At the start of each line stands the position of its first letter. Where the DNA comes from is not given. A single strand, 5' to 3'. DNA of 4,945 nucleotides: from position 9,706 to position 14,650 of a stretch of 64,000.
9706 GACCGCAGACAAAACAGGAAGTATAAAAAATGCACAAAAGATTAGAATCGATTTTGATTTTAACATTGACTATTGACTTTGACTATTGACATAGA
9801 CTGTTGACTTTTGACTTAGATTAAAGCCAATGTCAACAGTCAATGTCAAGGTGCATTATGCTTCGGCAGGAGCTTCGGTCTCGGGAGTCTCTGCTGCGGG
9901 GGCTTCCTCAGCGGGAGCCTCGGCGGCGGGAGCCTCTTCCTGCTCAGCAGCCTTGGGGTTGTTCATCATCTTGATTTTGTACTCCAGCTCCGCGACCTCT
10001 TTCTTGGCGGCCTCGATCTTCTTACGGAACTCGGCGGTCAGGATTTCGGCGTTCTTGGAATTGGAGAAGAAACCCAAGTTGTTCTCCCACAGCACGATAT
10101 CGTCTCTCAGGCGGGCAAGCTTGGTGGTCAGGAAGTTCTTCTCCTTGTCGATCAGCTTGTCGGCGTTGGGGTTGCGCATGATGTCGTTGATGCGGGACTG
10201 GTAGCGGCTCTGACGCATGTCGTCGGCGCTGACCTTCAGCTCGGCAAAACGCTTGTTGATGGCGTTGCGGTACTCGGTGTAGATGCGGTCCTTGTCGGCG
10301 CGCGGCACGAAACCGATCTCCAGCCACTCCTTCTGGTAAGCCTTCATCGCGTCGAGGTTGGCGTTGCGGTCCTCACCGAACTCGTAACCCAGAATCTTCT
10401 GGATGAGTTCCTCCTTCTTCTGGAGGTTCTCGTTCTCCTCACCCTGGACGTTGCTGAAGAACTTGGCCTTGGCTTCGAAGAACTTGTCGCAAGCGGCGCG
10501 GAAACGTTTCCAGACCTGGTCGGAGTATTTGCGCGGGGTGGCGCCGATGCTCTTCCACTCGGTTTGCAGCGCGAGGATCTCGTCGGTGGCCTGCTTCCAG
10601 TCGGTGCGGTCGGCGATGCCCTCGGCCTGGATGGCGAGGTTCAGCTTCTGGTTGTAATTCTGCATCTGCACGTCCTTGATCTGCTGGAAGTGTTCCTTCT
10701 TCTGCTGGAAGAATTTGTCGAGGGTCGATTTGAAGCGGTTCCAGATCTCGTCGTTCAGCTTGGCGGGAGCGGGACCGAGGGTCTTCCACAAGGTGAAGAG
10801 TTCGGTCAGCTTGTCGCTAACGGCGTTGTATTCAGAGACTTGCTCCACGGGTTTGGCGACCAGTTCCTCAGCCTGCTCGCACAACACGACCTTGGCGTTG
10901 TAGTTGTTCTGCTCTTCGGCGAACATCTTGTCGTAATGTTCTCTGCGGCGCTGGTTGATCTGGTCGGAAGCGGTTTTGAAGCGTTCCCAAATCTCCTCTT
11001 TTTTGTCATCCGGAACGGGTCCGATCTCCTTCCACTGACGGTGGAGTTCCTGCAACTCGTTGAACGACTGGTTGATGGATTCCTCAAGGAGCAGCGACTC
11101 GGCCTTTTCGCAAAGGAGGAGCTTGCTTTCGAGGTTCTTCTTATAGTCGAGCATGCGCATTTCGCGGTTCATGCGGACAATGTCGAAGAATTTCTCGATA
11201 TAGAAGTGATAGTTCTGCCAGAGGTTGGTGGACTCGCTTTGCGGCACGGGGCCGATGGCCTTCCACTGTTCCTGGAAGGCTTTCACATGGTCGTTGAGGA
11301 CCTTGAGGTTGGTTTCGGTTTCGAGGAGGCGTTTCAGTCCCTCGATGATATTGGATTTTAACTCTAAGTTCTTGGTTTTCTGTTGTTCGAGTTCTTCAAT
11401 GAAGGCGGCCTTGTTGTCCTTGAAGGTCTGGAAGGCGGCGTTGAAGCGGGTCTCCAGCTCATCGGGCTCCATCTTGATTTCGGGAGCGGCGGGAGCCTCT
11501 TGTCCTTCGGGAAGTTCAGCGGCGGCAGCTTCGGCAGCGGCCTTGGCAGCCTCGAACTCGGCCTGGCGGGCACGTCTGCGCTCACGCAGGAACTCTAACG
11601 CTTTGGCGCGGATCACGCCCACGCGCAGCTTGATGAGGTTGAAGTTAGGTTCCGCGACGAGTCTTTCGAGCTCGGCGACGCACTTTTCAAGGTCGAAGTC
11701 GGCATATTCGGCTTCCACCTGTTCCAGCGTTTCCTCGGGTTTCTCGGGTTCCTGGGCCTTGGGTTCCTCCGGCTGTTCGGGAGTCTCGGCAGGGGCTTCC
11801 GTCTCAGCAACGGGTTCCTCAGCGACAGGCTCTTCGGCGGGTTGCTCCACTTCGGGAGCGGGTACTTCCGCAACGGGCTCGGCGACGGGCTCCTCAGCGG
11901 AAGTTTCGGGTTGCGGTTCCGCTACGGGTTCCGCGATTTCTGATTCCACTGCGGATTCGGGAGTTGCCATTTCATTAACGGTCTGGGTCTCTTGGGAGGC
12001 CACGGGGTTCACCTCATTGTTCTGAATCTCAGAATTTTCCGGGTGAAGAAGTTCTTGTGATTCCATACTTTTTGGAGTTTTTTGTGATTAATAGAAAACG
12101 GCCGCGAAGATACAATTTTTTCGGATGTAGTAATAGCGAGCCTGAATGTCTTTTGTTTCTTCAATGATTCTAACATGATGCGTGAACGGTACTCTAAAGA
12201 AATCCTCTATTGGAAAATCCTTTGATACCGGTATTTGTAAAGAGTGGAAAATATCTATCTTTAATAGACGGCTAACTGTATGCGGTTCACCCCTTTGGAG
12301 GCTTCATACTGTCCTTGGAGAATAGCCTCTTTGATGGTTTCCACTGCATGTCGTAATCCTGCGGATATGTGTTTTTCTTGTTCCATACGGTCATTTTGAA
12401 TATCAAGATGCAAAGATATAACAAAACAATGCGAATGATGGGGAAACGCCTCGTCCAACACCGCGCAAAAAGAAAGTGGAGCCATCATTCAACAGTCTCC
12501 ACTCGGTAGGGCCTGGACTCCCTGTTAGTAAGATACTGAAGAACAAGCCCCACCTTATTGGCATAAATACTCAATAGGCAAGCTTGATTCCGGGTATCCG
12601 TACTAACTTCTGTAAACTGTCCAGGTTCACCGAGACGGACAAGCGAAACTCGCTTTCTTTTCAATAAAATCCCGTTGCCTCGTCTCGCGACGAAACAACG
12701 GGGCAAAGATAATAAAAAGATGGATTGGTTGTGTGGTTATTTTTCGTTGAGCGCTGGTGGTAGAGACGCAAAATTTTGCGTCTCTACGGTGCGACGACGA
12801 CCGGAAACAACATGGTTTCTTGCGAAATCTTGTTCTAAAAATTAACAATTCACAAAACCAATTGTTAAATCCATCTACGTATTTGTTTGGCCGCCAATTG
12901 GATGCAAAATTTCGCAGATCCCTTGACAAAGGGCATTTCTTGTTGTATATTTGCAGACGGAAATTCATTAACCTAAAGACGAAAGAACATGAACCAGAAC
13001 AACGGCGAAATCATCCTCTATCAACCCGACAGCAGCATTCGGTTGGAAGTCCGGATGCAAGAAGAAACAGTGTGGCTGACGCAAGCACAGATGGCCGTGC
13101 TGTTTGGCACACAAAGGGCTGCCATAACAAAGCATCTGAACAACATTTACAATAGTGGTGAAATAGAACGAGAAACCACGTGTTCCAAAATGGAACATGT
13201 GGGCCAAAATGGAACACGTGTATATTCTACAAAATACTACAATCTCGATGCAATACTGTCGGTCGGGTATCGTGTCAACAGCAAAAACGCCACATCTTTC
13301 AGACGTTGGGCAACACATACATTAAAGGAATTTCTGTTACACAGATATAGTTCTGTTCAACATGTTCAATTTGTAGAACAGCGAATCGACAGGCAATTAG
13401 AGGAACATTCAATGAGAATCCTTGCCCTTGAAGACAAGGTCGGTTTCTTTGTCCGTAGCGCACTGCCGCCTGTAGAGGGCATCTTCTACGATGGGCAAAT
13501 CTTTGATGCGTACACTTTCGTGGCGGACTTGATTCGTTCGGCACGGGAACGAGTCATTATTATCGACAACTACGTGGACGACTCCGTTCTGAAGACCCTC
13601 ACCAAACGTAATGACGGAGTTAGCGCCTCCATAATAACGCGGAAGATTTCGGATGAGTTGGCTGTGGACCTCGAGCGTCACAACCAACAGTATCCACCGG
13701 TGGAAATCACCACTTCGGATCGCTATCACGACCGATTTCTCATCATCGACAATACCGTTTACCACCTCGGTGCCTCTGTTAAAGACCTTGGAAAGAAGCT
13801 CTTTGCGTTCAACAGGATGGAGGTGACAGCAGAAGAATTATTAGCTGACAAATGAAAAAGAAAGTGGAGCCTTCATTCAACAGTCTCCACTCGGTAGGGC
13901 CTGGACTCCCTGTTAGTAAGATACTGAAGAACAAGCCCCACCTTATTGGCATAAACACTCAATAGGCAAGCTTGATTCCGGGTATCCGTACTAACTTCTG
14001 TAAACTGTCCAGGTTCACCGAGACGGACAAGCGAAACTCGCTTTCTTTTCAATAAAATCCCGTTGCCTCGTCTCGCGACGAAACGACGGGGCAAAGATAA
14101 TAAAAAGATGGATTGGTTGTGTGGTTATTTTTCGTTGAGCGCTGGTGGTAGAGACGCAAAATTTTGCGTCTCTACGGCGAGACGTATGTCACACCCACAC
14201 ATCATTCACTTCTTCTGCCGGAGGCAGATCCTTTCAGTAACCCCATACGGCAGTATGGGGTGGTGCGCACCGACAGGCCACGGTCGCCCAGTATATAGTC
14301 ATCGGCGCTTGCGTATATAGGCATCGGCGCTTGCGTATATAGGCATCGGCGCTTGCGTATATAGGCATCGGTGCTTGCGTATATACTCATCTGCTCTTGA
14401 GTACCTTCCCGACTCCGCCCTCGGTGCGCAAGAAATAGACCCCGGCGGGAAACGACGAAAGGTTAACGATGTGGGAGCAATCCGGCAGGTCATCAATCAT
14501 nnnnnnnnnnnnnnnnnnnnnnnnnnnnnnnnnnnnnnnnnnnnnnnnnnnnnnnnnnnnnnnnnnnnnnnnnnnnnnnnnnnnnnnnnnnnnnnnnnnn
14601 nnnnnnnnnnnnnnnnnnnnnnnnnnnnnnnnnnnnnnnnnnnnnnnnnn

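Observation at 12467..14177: R-U-R structure: two 323-bp near-identical complete transcription units bracket one RhuM-like gene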

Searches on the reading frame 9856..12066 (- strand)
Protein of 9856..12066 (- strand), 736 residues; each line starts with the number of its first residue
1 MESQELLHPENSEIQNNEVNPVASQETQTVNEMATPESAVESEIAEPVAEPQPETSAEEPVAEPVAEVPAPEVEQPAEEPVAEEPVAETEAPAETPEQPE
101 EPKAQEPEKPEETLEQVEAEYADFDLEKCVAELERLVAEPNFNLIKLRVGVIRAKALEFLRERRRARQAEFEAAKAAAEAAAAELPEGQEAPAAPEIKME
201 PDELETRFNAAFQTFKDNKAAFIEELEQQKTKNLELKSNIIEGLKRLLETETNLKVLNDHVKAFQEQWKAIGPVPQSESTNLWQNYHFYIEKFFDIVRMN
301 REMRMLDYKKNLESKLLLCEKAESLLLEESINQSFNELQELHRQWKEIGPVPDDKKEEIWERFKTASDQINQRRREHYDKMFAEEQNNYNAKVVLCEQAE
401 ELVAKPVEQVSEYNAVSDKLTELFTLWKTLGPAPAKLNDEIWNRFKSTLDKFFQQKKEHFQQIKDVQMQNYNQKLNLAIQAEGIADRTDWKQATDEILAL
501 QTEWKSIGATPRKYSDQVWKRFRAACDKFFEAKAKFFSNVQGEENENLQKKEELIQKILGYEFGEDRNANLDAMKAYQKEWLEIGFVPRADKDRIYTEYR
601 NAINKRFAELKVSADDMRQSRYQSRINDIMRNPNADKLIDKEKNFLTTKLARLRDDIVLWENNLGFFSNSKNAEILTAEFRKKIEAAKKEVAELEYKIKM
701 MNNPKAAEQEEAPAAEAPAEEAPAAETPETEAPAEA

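Call 7: search_protein_families(library=pfam, proteins=[window:9856-12066:-], max_evalue=0.01)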
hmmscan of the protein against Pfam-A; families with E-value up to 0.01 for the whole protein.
window:9856-12066:- (736 aa): 1 family
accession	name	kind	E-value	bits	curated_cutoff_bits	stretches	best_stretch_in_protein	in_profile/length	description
PF03993.17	DUF349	-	6.7e-87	286.3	23.9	5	440-513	1-75/75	Domain of Unknown Function (DUF349)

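Call 13: find_encoding_contigs(protein=window:9859-12066:-, flank=6000, max_places=10)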
Protein window:9859-12066:- (736 aa): 5 contigs read that carry it; 3 places shown.
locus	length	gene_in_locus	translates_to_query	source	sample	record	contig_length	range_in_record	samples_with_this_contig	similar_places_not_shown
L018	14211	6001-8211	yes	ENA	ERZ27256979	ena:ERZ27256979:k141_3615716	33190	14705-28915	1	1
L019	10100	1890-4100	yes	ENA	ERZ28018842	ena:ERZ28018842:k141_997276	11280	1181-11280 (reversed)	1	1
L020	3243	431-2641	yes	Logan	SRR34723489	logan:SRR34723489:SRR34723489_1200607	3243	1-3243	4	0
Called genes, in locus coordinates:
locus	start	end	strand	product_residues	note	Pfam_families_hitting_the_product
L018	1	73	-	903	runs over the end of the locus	PF17517:IgGFc_binding, PF18911:PKD_4, PF00801:PKD, PF13585:CHU_C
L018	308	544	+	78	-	-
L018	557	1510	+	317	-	PF01551:Peptidase_M23, PF01476:LysM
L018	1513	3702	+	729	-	PF01839:FG-GAP (faint), PF23743:Beta-prop_BBS7 (faint), PF13517:FG-GAP_3 (weak), PF18962:Por_Secre_tail (weak)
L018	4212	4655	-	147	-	-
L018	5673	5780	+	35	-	-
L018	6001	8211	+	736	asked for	PF03993:DUF349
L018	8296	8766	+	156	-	PF09917:DUF2147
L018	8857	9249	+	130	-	PF01479:S4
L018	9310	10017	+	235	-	PF13367:PrsW-protease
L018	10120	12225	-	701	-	PF01432:Peptidase_M3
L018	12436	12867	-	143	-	PF01741:MscL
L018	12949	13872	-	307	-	PF00535:Glycos_transf_2, PF10111:Glyco_tranf_2_2 (faint)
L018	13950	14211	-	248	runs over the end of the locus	PF00005:ABC_tran, PF13304:AAA_21 (faint)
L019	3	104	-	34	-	?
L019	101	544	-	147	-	-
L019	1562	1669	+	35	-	-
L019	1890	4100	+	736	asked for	PF03993:DUF349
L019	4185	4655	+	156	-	PF09917:DUF2147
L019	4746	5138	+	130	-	PF01479:S4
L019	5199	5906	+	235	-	PF13367:PrsW-protease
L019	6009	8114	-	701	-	PF01432:Peptidase_M3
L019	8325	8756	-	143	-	PF01741:MscL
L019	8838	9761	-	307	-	PF00535:Glycos_transf_2, PF10111:Glyco_tranf_2_2 (faint)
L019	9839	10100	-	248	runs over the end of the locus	PF00005:ABC_tran, PF13304:AAA_21 (faint)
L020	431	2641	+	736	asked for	PF03993:DUF349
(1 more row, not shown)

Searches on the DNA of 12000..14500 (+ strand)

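Call 5: search_rna_families(source=window, start=12000, end=14500, threshold=evalue, max_evalue=10, show_alignments=3)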
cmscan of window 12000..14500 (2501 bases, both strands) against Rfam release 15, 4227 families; matches with E-value up to 10: 6.
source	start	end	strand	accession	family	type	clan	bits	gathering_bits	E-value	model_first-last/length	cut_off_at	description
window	12665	12718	-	RF02838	Ref55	Gene; sRNA;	-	21.1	43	9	1-54/54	no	Enterococcus sRNA 55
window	12747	12786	+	RF02057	STnc40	Gene; sRNA;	-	18.7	45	6.3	29-68/70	no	Salmonella enterica sRNA STnc40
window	12596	12709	-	RF01443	S_pombe_snR91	Gene; snRNA; snoRNA; HACA-box;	-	18.4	50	4.8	1-144/144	no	small nucleolar RNA snR91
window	13720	13750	-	RF01140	sR20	Gene; snRNA; snoRNA; CD-box;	-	18.2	44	1.4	1-56/56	no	Small nucleolar RNA sR20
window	13853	13879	-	RF01952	SOX2OT_exon2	Gene; lncRNA;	-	13.3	45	7.9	43-69/69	no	SOX2 overlapping transcript exon 2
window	13706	13750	-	RF01133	sR3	Gene; snRNA; snoRNA; CD-box;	-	11.9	41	7.1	1-55/55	no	Small nucleolar RNA sR3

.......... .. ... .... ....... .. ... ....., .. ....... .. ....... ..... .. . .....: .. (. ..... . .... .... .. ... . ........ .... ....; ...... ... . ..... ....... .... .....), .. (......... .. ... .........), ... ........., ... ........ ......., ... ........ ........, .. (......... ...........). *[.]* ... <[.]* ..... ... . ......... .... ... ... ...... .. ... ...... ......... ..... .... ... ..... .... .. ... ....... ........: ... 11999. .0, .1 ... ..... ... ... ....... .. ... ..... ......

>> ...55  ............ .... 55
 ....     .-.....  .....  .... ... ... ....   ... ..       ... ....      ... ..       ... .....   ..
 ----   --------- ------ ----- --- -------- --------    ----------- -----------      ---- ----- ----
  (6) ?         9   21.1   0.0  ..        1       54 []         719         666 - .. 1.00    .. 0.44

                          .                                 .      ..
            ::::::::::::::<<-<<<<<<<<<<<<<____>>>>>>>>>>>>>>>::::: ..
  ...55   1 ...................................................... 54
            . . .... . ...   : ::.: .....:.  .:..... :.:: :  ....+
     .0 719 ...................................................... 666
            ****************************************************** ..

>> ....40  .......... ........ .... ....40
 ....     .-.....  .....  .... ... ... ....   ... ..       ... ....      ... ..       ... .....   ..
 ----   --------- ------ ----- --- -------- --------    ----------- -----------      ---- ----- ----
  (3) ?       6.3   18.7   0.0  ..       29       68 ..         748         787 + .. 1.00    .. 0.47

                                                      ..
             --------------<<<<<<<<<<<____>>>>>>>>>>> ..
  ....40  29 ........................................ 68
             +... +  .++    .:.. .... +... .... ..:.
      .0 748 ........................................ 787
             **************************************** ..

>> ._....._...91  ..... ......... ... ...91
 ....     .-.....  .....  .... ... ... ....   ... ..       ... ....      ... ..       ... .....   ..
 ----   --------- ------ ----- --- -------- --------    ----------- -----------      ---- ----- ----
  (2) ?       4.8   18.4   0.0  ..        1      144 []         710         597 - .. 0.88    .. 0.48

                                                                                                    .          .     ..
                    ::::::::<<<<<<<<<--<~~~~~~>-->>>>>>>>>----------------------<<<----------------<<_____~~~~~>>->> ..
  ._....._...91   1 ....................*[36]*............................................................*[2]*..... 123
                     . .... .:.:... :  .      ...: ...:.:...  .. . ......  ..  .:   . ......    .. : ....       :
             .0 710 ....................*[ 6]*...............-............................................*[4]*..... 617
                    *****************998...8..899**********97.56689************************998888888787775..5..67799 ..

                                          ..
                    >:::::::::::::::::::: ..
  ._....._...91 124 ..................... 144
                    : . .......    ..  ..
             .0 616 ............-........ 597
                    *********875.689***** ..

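Call 45: search_dna_similar(query=window:12440-12990:+, collection=phages, mode=distant, max_evalue=0.001, max_rows=10)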
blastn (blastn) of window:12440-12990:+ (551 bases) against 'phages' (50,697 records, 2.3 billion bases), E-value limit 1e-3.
No match.

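Call 46: search_dna_similar(query=window:12440-12990:+, collection=plasmids, mode=distant, max_evalue=0.001, max_rows=10)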
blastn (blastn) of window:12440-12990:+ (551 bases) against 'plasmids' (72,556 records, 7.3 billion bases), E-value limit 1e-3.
No match.

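Call 76: build_rna_model(alignment_id=A3, structure=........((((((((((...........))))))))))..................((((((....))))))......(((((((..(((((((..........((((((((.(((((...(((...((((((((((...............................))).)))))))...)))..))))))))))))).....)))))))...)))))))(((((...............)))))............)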
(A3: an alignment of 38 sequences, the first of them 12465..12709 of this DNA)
Model R1 built from alignment A3 (38 sequences, 260 columns); structure: as given.
model positions 253; base pairs 61; branch points 3; effective number of sequences 1.12; information 0.591 bits per position. Calibrated on 0.2 Mb of random sequence (short: E-values are rough).
structure used (alignment columns):
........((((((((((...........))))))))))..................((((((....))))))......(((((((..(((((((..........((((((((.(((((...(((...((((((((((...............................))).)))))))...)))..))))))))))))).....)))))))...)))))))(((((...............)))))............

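Call 77: search_with_rna_model(model_id=R1, sources=[window, L021, L026, L031, L032, L041, L050, L068, L069, L070, L071, L072, L076, L077, L078], max_evalue=1)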
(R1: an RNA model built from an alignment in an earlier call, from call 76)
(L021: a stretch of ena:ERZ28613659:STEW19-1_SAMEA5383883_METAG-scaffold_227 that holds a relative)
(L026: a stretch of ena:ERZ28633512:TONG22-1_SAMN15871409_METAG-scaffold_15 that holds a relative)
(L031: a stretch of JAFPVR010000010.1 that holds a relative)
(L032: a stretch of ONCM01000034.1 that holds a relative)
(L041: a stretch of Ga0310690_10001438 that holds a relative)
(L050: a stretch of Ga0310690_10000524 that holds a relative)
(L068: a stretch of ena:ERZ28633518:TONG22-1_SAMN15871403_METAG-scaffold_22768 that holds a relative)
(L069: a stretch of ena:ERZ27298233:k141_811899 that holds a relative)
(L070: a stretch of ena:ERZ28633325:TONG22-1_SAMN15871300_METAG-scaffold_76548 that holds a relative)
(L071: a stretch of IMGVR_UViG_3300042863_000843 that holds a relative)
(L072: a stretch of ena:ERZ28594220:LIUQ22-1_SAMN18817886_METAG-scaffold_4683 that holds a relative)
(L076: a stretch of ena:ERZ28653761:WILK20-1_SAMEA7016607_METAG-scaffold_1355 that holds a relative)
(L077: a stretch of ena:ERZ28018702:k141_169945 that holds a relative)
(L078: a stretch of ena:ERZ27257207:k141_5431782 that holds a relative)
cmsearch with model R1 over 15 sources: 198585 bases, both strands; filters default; matches with E-value up to 1: 23.
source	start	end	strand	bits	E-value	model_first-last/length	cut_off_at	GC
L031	679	930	+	306.1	1.4e-76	1-253/253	no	0.45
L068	1761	2014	-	297.6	2.1e-74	1-253/253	no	0.44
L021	4413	4663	-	297.3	2.6e-74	1-253/253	no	0.45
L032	2245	2495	-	296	5.5e-74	1-253/253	no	0.45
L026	2834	3079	-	295.3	8.1e-74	1-253/253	no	0.43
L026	6240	6485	-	294.5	1.3e-73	1-253/253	no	0.43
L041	7861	8103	-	281.2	3.3e-70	1-253/253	no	0.46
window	12465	12709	-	269.8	2.8e-67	1-253/253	no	0.47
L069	1435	1684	-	268.9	4.7e-67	1-253/253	no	0.46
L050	6743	6989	-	263.5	1.2e-65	1-253/253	no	0.44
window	13853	14097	-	262.9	1.7e-65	1-253/253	no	0.48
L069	46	291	-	259.4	1.3e-64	1-253/253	no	0.48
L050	10679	10941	+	223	2.8e-55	1-253/253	no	0.44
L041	8172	8412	-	216.7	1.1e-53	1-253/253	no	0.46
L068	3158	3233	-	69.4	6.3e-16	177-253/253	5'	0.46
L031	724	974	-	24.9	0.00016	1-253/253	no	0.4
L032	2226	2451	+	23.1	0.00045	1-253/253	no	0.43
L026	2795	3034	+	21.8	0.00096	1-253/253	no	0.41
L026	6201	6440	+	21.8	0.00096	1-253/253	no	0.41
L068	1819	1913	+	19.9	0.0029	103-195/253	no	0.37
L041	7919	8002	+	15.4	0.043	103-195/253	no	0.43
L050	6944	7057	+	14.7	0.065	1-253/253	no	0.38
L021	4471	4561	+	14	0.098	103-195/253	no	0.41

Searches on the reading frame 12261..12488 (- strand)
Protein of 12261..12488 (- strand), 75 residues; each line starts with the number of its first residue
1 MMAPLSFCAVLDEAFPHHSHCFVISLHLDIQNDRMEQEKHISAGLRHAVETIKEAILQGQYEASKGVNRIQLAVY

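Call 7: search_protein_families(library=pfam, proteins=[window:12261-12488:-], max_evalue=0.01)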
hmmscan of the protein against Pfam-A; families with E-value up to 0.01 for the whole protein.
window:12261-12488:- (75 aa): 0 families
